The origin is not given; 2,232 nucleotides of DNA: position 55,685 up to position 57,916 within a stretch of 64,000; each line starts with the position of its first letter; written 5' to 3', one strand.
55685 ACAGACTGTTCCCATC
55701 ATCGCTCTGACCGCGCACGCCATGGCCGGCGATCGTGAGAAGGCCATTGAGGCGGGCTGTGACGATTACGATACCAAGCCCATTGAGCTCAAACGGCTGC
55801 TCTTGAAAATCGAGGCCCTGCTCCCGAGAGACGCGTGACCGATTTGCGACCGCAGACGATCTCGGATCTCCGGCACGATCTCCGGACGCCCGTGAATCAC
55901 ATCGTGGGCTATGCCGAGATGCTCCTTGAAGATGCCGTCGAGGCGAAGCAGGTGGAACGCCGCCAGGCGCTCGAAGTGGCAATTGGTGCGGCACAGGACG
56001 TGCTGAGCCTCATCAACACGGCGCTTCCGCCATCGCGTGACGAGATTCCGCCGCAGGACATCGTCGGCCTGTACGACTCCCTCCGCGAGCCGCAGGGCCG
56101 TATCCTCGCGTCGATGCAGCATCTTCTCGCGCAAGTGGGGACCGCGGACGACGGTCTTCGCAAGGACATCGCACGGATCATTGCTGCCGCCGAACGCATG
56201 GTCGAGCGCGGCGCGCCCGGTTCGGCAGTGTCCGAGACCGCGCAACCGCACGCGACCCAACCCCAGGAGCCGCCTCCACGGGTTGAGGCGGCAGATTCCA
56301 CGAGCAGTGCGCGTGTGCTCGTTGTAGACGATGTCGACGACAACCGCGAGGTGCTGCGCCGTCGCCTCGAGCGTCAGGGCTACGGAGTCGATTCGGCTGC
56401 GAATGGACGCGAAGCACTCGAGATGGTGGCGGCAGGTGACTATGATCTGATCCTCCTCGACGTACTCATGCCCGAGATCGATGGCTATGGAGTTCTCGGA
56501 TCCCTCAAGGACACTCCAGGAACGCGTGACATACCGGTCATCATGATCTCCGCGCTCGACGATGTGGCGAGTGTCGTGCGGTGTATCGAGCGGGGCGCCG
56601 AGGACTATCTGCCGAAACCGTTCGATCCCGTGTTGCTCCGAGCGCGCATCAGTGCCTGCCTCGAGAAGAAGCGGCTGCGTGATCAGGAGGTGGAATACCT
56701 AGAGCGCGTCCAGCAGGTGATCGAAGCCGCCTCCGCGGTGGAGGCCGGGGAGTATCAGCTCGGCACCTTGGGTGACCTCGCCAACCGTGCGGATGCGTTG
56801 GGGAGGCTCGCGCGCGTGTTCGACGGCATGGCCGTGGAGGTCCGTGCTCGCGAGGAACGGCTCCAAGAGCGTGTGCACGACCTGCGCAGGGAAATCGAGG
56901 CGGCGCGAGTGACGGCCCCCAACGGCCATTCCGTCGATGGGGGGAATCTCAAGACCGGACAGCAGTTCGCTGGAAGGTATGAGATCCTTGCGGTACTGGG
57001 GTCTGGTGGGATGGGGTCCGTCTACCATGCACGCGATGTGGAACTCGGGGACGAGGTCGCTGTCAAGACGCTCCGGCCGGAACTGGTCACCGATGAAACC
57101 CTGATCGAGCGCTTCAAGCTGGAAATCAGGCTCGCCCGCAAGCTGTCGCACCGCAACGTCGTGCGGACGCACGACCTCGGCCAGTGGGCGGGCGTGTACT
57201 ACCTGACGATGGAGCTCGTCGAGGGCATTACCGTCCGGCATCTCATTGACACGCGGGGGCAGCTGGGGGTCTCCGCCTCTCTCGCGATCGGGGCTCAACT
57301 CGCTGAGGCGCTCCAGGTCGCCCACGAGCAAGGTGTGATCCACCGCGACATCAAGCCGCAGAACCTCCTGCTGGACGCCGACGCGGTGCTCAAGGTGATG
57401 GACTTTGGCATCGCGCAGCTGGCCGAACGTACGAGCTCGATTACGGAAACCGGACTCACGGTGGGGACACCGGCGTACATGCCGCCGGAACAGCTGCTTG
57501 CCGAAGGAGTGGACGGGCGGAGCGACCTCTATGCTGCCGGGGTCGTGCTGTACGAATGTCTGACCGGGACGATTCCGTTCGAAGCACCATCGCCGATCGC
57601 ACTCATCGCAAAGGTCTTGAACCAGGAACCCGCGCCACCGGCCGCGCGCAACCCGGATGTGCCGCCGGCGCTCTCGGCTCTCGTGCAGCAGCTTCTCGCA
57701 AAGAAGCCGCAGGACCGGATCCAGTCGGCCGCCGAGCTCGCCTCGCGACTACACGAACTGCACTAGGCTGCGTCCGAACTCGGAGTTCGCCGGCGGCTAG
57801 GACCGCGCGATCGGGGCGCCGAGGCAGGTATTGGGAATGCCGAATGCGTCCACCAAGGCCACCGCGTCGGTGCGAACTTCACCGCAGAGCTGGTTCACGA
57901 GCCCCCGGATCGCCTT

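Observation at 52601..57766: Three-gene phosphorelay ending in a HisKA-REC-Ser/Thr-kinase fusion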

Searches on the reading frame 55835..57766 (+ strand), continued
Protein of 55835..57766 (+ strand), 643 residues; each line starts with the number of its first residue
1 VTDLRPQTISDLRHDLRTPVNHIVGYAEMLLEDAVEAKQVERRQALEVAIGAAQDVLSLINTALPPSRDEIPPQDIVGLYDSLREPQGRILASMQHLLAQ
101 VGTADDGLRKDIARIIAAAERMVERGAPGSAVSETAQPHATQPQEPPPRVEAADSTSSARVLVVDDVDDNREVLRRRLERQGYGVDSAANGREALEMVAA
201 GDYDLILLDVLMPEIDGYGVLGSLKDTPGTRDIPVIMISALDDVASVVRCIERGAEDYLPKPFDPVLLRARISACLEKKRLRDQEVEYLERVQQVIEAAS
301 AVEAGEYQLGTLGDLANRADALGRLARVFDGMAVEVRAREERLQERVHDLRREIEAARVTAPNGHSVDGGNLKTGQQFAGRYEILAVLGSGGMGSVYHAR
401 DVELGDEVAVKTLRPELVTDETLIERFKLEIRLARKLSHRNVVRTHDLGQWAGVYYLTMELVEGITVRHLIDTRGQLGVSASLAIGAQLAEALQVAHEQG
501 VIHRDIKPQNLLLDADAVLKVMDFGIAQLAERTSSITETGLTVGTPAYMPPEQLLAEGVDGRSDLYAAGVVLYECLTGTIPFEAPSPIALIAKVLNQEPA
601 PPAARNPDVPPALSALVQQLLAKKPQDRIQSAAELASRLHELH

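Call 56: find_encoding_contigs(protein=P0126, flank=7000, max_places=2)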
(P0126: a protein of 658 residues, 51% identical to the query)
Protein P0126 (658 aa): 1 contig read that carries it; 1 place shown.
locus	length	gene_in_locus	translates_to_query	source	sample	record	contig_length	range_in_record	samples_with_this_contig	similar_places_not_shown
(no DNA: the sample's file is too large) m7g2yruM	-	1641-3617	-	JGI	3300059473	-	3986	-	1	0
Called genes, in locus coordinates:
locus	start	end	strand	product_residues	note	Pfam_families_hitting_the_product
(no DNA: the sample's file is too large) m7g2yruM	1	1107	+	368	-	?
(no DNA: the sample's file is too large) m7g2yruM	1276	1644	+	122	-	PF00072:Response_reg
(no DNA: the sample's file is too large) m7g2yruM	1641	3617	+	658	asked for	PF00512:HisKA, PF00072:Response_reg, PF03109:ABC1 (faint), PF00069:Pkinase, PF07714:PK_Tyr_Ser-Thr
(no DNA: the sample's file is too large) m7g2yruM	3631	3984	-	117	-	?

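Call 57: find_encoding_contigs(protein=P0129, flank=4000, max_places=1)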
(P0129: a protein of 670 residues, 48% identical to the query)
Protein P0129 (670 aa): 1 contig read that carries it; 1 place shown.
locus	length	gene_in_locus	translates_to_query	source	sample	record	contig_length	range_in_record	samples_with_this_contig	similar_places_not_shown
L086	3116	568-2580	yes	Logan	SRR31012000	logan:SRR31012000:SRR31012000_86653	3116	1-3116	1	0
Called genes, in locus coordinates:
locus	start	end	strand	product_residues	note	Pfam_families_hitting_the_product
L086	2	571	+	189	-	?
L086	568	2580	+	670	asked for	PF00072:Response_reg, PF01636:APH (faint), PF00069:Pkinase, PF07714:PK_Tyr_Ser-Thr, PF03109:ABC1 (weak), PF14531:Kinase-like (weak)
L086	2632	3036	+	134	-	-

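Call 58: find_encoding_contigs(protein=P0130, flank=4000, max_places=1)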
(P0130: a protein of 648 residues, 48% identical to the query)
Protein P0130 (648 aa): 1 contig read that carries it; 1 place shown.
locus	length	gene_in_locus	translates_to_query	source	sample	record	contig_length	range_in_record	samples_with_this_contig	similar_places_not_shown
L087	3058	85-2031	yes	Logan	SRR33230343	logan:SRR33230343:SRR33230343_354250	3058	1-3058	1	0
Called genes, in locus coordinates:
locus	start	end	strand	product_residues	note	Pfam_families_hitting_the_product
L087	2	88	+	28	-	?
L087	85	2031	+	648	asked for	PF00512:HisKA (weak), PF00072:Response_reg, PF03109:ABC1 (faint), PF00069:Pkinase, PF07714:PK_Tyr_Ser-Thr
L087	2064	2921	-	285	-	PF01904:DUF72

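Call 59: find_encoding_contigs(protein=P0272, flank=4000, max_places=1)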
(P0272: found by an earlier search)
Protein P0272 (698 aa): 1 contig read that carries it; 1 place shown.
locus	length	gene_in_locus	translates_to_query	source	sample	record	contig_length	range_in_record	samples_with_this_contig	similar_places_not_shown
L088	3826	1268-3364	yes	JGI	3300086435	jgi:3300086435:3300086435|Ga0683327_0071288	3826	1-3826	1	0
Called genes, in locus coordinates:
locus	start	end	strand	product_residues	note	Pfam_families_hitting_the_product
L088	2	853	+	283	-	?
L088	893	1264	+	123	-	PF00072:Response_reg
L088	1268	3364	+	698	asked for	PF00512:HisKA, PF00072:Response_reg, PF00069:Pkinase, PF07714:PK_Tyr_Ser-Thr, PF03109:ABC1 (weak)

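Call 60: find_encoding_contigs(protein=P0125, flank=6000, max_places=1)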
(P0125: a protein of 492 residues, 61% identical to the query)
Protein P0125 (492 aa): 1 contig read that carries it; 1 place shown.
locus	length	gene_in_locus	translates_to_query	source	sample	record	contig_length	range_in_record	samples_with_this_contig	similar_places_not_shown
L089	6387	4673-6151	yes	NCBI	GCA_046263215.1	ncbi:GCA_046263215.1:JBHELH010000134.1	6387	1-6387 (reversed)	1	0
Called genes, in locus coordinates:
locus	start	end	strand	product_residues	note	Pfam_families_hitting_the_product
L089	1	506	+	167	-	PF07396:Porin_O_P (weak)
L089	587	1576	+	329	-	PF04392:ABC_sub_bind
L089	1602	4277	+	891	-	PF02743:dCache_1, PF00672:HAMP, PF00512:HisKA, PF02518:HATPase_c, PF00072:Response_reg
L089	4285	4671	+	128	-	PF00072:Response_reg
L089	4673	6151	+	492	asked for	PF00072:Response_reg, PF01636:APH (faint), PF00069:Pkinase, PF07714:PK_Tyr_Ser-Thr, PF03109:ABC1 (weak)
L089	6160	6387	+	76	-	PF03631:Virul_fac_BrkB (weak)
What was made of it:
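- L089 holds hybrid kinase + stand-alone receiver + REC-HAMP-STK with no histidine module (call 60). L089 has hybrid kinase + receiver + REC-HAMP-STK with no histidine module (call 60).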

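Call 62: search_protein_families(library=pfam, proteins=[L011:596-2710:+, L012:2730-4784:+, L016:6990-8990:+, L010:6990-8987:+, P0007, P0134, P0125, P0127], max_evalue=0.01)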
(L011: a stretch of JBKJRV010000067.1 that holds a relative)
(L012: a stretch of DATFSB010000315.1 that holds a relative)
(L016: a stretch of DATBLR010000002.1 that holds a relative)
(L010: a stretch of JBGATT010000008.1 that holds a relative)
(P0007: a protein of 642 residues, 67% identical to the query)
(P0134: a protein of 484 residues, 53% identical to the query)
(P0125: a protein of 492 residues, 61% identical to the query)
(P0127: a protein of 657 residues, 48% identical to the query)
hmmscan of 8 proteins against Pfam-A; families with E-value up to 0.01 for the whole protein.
L011:596-2710:+ (704 aa): 6 families
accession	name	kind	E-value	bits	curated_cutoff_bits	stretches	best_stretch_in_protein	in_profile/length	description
PF00069.31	Pkinase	-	4.6e-54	184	31.7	1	425-674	1-253/263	Protein kinase domain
PF07714.23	PK_Tyr_Ser-Thr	-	9.1e-37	127.2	23.1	1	426-674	2-250/258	Protein tyrosine and serine/threonine kinase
PF00672.30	HAMP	-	6.9e-15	55.5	25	1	321-373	1-53/53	HAMP domain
PF03109.22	ABC1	-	1.3e-06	28.2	22.9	1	500-578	144-221/244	ABC1 atypical kinase-like domain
PF01636.29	APH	-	7.3e-06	26.3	23.2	0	536-573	161-199/239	Phosphotransferase enzyme family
PF14827.12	dCache_3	-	0.00099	19.2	25.7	1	46-282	4-227/239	Double sensory domain of two-component sensor kinase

L012:2730-4784:+ (684 aa): 5 families
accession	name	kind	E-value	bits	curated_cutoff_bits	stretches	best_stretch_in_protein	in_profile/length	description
PF00069.31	Pkinase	-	9.9e-51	173.1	31.7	1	420-669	1-251/263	Protein kinase domain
PF07714.23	PK_Tyr_Ser-Thr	-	2.4e-33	116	23.1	1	422-670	3-249/258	Protein tyrosine and serine/threonine kinase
PF00672.30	HAMP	-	1.5e-14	54.4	25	1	316-366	2-52/53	HAMP domain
PF03109.22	ABC1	-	3.8e-08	33.2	22.9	1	494-570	143-218/244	ABC1 atypical kinase-like domain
PF01636.29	APH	-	8.4e-07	29.4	23.2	0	462-533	33-105/239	Phosphotransferase enzyme family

L016:6990-8990:+ (666 aa): 7 families
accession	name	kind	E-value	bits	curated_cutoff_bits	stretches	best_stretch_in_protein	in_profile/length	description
PF00069.31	Pkinase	-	1.4e-48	166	31.7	1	399-658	1-258/263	Protein kinase domain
PF07714.23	PK_Tyr_Ser-Thr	-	2.7e-28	99.4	23.1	1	400-650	2-248/258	Protein tyrosine and serine/threonine kinase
PF00672.30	HAMP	-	1.1e-14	54.9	25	1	304-356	1-53/53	HAMP domain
PF03109.22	ABC1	-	1e-06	28.6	22.9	1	442-547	118-217/244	ABC1 atypical kinase-like domain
PF01636.29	APH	-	6.8e-05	23.2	23.2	0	514-545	166-198/239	Phosphotransferase enzyme family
PF17203.10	sCache_3_2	-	0.00058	20.4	28.4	1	54-170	11-120/140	Single cache domain 3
PF14827.12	dCache_3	-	0.0077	16.3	25.7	0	35-265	4-227/239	Double sensory domain of two-component sensor kinase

L010:6990-8987:+ (665 aa): 6 families
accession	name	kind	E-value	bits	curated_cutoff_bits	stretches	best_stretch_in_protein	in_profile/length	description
PF00069.31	Pkinase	-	2.3e-55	188.3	31.7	1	401-658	1-259/263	Protein kinase domain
PF07714.23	PK_Tyr_Ser-Thr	-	4.9e-36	124.8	23.1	1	402-653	2-251/258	Protein tyrosine and serine/threonine kinase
PF00672.30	HAMP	-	3.6e-12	46.8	25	1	304-356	1-53/53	HAMP domain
PF03109.22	ABC1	-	1.5e-06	27.9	22.9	1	476-553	144-220/244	ABC1 atypical kinase-like domain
PF01636.29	APH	-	5.8e-06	26.7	23.2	0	511-549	160-199/239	Phosphotransferase enzyme family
PF14827.12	dCache_3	-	1.3e-05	25.4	25.7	1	51-272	14-234/239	Double sensory domain of two-component sensor kinase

P0007 (642 aa): 9 families
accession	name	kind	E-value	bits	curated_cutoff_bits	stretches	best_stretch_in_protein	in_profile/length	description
PF00069.31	Pkinase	-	1.4e-51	175.9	31.7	1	381-634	1-257/263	Protein kinase domain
PF07714.23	PK_Tyr_Ser-Thr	-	3.2e-33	115.5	23.1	1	384-629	4-250/258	Protein tyrosine and serine/threonine kinase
PF00072.30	Response_reg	-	6.6e-32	110.4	30.2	1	159-270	1-110/111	Response regulator receiver domain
PF00512.31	HisKA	-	3.6e-08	33.8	26.9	1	16-70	7-58/66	His Kinase A (phospho-acceptor) domain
PF00672.30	HAMP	-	1.9e-06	28.6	25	1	287-335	7-52/53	HAMP domain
PF03109.22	ABC1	-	2.6e-06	27.2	22.9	1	455-530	144-218/244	ABC1 atypical kinase-like domain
PF14531.12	Kinase-like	-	7.7e-06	25.8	25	1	473-533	139-200/289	Kinase-like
PF01636.29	APH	-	0.0027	18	23.2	0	495-528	165-199/239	Phosphotransferase enzyme family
PF07387.17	Seadorna_VP7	-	0.0057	16.2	20.3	1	491-524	153-188/308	Seadornavirus VP7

P0134 (484 aa): 7 families
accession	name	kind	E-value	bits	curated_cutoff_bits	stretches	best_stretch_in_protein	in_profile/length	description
PF00069.31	Pkinase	-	8.7e-59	199.5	31.7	1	222-474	1-256/263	Protein kinase domain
PF07714.23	PK_Tyr_Ser-Thr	-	1.7e-40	139.4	23.1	1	223-473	2-252/258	Protein tyrosine and serine/threonine kinase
PF00072.30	Response_reg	-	1e-26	93.7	30.2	1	2-113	2-111/111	Response regulator receiver domain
PF01636.29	APH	-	2.4e-08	34.5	23.2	1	340-373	168-202/239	Phosphotransferase enzyme family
PF03109.22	ABC1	-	2.3e-07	30.6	22.9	1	296-370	143-216/244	ABC1 atypical kinase-like domain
PF14531.12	Kinase-like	-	2.5e-05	24.1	25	1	306-366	130-190/289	Kinase-like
PF17667.7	Pkinase_fungal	-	0.0046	16.2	24.1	1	340-409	306-379/387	Fungal protein kinase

P0125 (492 aa): 7 families
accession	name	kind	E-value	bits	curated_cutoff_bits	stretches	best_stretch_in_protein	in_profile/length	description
PF00069.31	Pkinase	-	2.4e-50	171.8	31.7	1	231-478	1-252/263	Protein kinase domain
PF07714.23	PK_Tyr_Ser-Thr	-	3.1e-34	118.9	23.1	1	233-479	3-250/258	Protein tyrosine and serine/threonine kinase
PF00072.30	Response_reg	-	7.2e-29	100.6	30.2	1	7-118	1-110/111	Response regulator receiver domain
PF03109.22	ABC1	-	5e-09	36.1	22.9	1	275-380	119-218/244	ABC1 atypical kinase-like domain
PF01636.29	APH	-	8.4e-06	26.1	23.2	0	345-378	165-199/239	Phosphotransferase enzyme family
PF00672.30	HAMP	-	0.00017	22.3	25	1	136-184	8-53/53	HAMP domain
PF14531.12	Kinase-like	-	0.00058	19.6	25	0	320-374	136-190/289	Kinase-like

P0127 (657 aa): 8 families
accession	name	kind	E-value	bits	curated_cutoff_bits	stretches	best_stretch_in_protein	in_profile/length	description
PF00069.31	Pkinase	-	6.3e-49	167.2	31.7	1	395-644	1-253/263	Protein kinase domain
PF07714.23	PK_Tyr_Ser-Thr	-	1.3e-33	116.9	23.1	1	396-636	2-242/258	Protein tyrosine and serine/threonine kinase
PF00072.30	Response_reg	-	2.8e-26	92.3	30.2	1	171-284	1-110/111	Response regulator receiver domain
PF03109.22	ABC1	-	1e-07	31.8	22.9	1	469-554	143-227/244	ABC1 atypical kinase-like domain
PF01636.29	APH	-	0.0011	19.3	23.2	1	503-543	158-199/239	Phosphotransferase enzyme family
PF00512.31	HisKA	-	0.0013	19.2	26.9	1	11-63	9-58/66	His Kinase A (phospho-acceptor) domain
PF07387.17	Seadorna_VP7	-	0.0025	17.3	20.3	1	506-538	153-187/308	Seadornavirus VP7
PF14531.12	Kinase-like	-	0.003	17.3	25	1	481-565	132-214/289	Kinase-like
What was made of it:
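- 56690..56908 (+): Divergent HAMP domain plus the following helix (residues 286-358). Four scanned paralogues score 47-56 bits (call 62).
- On HAMP domain (PF00672): Orthologue P0007 28.6 bits at the equivalent position, and P0125 22.3 bits (call 62). Four scanned paralogues score 47-56 bits on Pfam HAMP (call 62).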

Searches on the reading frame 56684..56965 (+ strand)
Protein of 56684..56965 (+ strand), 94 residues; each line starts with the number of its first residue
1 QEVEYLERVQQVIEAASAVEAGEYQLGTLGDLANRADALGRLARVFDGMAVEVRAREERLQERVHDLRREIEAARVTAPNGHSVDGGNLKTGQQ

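Call 8: search_protein_families(library=pfam, proteins=[window:56684-56965:+], max_evalue=10)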
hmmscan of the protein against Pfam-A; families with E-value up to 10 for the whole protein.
seq(94 aa): 2 families
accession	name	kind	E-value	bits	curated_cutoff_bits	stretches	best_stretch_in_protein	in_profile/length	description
PF00769.24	ERM_C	-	0.095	13.6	23.4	1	52-78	10-36/77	Ezrin/radixin/moesin family C terminal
PF00672.30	HAMP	-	0.19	12.5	25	1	8-54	9-52/53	HAMP domain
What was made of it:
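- On HAMP domain (PF00672): Window copy 12.5 bits, E = 0.19 (call 8).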
